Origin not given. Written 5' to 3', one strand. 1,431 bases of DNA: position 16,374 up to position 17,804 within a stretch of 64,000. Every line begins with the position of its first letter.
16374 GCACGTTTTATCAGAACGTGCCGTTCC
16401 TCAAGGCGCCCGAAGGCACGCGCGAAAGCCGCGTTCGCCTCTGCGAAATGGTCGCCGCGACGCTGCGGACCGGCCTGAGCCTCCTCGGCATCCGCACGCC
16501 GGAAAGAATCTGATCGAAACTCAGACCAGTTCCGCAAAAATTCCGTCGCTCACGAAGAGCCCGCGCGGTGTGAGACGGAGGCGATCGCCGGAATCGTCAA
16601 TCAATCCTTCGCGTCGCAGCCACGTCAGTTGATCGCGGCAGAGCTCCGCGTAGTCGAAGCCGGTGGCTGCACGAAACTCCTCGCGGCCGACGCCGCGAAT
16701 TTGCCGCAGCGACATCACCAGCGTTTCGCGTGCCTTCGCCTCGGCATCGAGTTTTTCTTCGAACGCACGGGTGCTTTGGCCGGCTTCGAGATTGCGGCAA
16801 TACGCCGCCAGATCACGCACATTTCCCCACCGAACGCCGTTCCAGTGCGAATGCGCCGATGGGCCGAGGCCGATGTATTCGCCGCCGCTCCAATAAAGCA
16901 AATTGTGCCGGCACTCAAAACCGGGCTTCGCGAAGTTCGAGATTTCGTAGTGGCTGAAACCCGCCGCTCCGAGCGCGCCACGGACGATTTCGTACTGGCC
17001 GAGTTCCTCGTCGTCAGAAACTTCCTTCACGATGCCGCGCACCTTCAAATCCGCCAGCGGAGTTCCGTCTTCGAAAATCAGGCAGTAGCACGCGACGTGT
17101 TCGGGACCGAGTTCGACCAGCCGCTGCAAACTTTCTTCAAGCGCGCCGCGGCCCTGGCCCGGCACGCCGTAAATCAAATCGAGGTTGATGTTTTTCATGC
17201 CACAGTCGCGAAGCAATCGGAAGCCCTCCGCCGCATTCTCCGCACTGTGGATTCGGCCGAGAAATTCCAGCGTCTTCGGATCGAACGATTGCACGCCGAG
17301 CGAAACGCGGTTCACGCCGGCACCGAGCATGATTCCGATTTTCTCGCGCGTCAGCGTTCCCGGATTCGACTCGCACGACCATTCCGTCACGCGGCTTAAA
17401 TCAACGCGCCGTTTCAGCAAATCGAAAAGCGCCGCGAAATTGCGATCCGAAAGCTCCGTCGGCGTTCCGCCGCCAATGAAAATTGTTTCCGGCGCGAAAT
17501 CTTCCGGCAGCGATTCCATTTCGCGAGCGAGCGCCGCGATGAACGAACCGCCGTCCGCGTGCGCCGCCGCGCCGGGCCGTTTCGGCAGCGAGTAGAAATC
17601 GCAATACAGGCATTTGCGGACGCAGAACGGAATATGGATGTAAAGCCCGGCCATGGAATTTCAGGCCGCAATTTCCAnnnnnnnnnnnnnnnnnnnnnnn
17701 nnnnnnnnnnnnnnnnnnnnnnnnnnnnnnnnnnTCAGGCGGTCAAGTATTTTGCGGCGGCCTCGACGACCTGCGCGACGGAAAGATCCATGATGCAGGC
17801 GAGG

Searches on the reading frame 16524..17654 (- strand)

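Call 60: search_protein_families(library=pfam, proteins=[window:16524-17654:-], max_evalue=0.001)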
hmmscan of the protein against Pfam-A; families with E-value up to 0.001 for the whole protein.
window:16524-17654:- (377 aa): 2 families
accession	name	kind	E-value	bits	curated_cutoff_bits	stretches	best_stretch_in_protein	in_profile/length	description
PF04055.27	Radical_SAM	-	7.5e-26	91.7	29.5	1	5-178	1-165/166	Radical SAM superfamily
PF06969.22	HemN_C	-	1.8e-13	50.8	24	1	302-368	1-67/67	HemN C-terminal domain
